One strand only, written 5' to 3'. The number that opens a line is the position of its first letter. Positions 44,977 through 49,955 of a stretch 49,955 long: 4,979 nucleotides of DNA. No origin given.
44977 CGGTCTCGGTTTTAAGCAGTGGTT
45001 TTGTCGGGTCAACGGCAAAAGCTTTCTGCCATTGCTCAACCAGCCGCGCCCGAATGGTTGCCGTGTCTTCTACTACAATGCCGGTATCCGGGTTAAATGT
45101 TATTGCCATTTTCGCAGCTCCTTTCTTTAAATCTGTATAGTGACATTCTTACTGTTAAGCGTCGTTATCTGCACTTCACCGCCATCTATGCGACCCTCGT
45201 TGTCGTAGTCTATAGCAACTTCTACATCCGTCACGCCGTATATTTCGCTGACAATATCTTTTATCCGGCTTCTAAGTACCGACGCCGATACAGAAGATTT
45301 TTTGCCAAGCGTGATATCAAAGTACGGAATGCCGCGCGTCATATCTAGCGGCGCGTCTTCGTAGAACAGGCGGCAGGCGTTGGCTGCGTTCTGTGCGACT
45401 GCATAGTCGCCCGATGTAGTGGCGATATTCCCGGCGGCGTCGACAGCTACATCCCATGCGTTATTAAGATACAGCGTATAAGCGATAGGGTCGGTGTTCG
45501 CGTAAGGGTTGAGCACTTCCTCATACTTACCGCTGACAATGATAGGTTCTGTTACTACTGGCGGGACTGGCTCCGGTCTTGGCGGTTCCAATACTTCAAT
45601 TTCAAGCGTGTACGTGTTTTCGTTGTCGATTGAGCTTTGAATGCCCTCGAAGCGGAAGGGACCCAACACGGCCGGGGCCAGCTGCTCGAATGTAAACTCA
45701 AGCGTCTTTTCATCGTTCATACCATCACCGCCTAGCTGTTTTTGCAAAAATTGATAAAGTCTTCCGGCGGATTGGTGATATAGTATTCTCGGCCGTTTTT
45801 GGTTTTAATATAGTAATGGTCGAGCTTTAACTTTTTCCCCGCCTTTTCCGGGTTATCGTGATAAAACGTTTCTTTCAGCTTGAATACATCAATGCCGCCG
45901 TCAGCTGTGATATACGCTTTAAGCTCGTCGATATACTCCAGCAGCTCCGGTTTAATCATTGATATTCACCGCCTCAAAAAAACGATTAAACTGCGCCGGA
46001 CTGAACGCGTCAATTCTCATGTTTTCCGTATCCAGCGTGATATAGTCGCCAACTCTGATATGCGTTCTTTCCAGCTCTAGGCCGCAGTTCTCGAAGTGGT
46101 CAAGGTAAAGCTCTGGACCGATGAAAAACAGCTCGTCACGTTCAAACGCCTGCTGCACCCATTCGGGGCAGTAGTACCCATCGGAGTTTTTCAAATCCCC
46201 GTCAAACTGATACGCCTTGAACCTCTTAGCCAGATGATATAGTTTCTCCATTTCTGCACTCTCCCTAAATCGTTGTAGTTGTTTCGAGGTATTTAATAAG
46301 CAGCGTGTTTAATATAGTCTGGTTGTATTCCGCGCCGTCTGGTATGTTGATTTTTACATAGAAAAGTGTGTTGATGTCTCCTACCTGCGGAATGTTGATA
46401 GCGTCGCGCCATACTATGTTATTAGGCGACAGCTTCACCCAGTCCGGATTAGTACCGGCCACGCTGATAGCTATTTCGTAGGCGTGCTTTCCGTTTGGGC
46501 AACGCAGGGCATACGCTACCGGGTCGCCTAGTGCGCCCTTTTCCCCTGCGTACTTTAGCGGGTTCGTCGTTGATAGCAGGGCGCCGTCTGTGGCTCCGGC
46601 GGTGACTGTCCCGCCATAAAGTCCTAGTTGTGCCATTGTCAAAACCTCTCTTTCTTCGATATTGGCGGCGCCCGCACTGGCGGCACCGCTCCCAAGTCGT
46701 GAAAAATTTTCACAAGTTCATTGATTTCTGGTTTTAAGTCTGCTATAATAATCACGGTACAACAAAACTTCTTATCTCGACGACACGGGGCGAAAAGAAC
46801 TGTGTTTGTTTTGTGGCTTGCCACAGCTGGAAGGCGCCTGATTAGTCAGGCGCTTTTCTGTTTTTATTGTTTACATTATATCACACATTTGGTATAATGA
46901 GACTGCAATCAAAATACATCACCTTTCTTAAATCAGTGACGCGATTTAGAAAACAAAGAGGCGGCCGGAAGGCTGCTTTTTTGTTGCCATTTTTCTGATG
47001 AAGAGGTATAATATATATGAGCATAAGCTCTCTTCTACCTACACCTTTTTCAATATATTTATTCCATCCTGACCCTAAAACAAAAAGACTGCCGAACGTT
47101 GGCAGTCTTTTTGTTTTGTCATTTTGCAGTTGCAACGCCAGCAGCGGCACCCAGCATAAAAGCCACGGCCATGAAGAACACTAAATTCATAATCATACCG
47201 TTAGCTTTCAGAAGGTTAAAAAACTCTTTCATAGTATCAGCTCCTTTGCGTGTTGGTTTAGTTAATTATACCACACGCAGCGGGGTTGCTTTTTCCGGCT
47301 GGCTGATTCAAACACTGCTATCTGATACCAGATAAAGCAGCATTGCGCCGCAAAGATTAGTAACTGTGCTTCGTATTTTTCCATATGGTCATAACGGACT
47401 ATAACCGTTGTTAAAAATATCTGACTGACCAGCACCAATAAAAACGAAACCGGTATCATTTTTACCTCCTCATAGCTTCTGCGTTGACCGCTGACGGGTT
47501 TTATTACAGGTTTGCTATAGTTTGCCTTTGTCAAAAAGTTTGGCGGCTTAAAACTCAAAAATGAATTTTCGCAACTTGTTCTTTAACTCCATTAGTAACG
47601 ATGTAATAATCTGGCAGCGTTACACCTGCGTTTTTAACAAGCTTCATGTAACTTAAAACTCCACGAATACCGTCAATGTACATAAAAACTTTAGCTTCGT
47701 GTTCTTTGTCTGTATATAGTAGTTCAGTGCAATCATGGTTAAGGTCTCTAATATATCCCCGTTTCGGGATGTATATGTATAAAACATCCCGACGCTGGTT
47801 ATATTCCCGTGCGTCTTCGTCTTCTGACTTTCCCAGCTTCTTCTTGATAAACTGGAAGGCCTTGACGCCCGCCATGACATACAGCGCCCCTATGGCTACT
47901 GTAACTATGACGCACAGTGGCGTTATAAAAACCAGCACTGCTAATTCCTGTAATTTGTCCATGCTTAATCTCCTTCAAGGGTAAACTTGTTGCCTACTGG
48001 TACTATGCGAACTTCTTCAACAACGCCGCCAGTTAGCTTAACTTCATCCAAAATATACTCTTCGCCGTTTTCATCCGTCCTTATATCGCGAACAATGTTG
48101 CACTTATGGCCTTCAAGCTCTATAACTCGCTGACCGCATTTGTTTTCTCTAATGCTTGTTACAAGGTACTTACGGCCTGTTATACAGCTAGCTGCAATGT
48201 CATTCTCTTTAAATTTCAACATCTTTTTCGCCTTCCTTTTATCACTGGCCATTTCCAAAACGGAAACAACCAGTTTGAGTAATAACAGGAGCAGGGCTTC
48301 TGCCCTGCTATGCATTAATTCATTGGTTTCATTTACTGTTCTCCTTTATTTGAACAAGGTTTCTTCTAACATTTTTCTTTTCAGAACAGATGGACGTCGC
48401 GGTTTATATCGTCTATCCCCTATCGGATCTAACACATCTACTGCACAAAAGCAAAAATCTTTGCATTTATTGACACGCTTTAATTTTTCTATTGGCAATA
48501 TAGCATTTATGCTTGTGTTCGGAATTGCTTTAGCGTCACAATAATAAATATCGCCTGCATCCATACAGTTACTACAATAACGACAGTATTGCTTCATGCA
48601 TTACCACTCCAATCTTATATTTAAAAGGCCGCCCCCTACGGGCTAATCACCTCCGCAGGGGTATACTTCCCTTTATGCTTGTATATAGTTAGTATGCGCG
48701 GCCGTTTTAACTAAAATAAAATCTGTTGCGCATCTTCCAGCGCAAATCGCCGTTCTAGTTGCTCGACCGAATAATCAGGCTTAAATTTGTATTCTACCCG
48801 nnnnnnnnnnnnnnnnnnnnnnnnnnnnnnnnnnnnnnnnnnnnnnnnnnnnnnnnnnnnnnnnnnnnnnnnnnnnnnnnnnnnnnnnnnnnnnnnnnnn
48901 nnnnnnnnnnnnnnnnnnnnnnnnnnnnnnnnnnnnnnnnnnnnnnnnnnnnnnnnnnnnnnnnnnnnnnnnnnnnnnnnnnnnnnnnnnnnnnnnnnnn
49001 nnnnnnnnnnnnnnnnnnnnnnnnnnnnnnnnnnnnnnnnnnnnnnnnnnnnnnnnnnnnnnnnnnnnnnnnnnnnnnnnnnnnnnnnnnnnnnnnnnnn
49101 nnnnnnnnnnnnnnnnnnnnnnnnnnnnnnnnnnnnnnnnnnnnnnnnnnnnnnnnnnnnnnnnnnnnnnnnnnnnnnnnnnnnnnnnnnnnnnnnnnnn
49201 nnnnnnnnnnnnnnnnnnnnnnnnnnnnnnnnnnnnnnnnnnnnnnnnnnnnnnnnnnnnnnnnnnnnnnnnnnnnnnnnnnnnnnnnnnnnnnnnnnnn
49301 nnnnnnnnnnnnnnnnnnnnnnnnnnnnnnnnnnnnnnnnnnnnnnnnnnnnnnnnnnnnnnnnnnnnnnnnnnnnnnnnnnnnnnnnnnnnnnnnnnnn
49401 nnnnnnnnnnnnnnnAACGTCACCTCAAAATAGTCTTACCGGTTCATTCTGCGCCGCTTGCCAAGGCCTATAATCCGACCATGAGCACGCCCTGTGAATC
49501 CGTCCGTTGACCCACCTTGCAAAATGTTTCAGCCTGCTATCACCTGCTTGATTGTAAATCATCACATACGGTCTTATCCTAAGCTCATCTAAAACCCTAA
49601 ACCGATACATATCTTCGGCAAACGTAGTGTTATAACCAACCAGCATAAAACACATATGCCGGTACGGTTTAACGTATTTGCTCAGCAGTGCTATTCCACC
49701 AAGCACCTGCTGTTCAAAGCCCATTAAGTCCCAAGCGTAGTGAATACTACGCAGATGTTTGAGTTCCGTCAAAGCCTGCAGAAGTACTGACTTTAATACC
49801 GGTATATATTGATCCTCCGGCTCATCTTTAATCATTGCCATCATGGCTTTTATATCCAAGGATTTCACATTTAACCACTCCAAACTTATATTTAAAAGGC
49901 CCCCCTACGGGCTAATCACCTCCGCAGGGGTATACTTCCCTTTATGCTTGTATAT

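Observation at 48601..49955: Structured repeat of ~115 bp in three copies (two if the genome is circular). The copies bracket a two-gene PAPS-reductase module and sit next to the methyltransferase gene.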

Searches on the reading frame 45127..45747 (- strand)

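Call 18: search_protein_families(library=pfam, proteins=[window:45127-45747:-], max_evalue=0.01)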
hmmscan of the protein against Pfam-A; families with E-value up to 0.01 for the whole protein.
window:45127-45747:- (206 aa): 0 families

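Call 19: search_protein_families(library=phrogs, proteins=[window:45127-45747:-], max_evalue=0.001)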
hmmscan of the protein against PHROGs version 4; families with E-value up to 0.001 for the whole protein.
window:45127-45747:- (206 aa): 1 family
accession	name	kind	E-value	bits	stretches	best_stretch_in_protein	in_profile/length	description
phrog_120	-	tail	2e-13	51.8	1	79-196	46-165/303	baseplate wedge subunit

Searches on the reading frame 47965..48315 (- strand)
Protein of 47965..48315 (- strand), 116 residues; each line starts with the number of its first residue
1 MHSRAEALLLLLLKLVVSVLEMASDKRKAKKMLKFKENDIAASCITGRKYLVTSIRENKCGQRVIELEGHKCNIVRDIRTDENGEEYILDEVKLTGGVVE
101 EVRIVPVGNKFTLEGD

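Call 18: search_protein_families(library=pfam, proteins=[window:47965-48315:-], max_evalue=0.01)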
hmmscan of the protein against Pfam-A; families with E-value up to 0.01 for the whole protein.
window:47965-48315:- (116 aa): 0 families

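Call 19: search_protein_families(library=phrogs, proteins=[window:47965-48315:-], max_evalue=0.001)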
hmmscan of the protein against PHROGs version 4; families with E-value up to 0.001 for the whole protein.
window:47965-48315:- (116 aa): 0 families

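Call 66: find_encoding_contigs(protein=window:47965-48315:-, flank=3500, max_places=10)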
Protein window:47965-48315:- (116 aa): 19 contigs read that carry it; 10 places shown.
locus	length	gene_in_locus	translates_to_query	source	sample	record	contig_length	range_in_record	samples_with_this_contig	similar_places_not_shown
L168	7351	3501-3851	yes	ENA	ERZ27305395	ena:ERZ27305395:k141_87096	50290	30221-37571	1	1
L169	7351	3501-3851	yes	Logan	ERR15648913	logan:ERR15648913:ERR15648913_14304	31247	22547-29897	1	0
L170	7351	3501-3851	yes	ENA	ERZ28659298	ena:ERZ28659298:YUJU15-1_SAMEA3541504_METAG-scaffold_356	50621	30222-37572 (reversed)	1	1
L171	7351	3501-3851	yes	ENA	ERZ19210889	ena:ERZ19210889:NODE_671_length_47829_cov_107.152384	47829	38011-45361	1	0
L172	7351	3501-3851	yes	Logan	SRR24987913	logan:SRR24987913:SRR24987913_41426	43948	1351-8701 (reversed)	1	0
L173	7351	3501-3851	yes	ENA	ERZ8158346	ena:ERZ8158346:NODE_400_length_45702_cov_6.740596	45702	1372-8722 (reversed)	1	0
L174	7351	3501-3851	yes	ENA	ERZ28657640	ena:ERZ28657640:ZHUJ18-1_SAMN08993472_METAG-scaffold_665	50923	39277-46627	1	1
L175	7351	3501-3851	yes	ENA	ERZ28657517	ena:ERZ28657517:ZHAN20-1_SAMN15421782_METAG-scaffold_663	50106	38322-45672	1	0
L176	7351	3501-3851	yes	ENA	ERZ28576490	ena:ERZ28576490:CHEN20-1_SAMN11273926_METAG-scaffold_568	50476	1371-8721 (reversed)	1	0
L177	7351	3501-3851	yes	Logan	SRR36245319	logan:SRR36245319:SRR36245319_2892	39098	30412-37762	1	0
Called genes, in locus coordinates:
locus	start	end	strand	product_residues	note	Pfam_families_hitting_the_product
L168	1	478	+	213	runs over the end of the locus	-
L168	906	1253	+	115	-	-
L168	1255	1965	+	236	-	PF13620:CarboxypepD_reg (weak)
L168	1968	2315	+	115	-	PF13620:CarboxypepD_reg (weak)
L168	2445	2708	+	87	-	-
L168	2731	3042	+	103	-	-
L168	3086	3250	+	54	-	-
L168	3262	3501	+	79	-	-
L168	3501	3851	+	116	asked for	-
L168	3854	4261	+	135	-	-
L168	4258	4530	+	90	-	-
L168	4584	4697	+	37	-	-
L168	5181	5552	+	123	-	-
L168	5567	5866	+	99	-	-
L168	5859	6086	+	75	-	-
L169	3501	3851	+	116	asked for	-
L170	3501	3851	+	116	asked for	-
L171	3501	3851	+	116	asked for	-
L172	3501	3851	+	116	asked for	-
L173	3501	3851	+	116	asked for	-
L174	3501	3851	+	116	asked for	-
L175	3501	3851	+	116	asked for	-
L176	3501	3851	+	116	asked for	-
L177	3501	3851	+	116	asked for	-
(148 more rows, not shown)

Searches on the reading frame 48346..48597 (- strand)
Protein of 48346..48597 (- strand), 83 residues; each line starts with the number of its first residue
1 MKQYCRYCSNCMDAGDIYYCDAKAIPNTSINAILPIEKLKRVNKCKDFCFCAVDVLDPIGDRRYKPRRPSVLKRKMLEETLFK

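Call 18: search_protein_families(library=pfam, proteins=[window:48346-48597:-], max_evalue=0.01)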
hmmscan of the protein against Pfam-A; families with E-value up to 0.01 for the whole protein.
window:48346-48597:- (83 aa): 0 families

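Call 19: search_protein_families(library=phrogs, proteins=[window:48346-48597:-], max_evalue=0.001)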
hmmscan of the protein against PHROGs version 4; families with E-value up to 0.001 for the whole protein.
window:48346-48597:- (83 aa): 1 family
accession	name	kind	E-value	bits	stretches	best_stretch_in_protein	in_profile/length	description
phrog_31107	-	unknown function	1.4e-09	39.1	1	1-69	1-61/73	-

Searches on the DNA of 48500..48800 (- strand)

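Call 11: search_rna_families(source=window, start=48500, end=48800, threshold=evalue, max_evalue=10, show_alignments=3)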
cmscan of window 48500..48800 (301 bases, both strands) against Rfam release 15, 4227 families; matches with E-value up to 10: 0.
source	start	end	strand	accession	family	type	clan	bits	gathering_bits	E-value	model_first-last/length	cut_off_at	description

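Call 13: search_dna_similar(query=window:48560-48760:-, collection=phages, mode=distant, max_evalue=1)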
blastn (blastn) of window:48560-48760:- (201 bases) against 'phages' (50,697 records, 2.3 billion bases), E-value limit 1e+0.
No match.

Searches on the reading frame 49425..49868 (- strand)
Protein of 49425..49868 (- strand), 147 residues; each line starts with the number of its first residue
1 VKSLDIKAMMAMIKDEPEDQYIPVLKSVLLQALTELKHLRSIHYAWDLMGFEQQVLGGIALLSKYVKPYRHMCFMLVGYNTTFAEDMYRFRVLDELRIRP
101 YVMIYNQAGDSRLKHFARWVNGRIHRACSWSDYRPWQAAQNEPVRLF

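Call 18: search_protein_families(library=pfam, proteins=[window:49425-49868:-], max_evalue=0.01)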
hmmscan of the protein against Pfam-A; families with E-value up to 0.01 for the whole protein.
window:49425-49868:- (147 aa): 0 families

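Call 19: search_protein_families(library=phrogs, proteins=[window:49425-49868:-], max_evalue=0.001)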
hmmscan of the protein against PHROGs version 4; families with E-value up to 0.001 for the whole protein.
window:49425-49868:- (147 aa): 1 family
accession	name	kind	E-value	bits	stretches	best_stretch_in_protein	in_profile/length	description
phrog_9298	-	other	5.6e-15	56.5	1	31-138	184-296/305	radical SAM domain protein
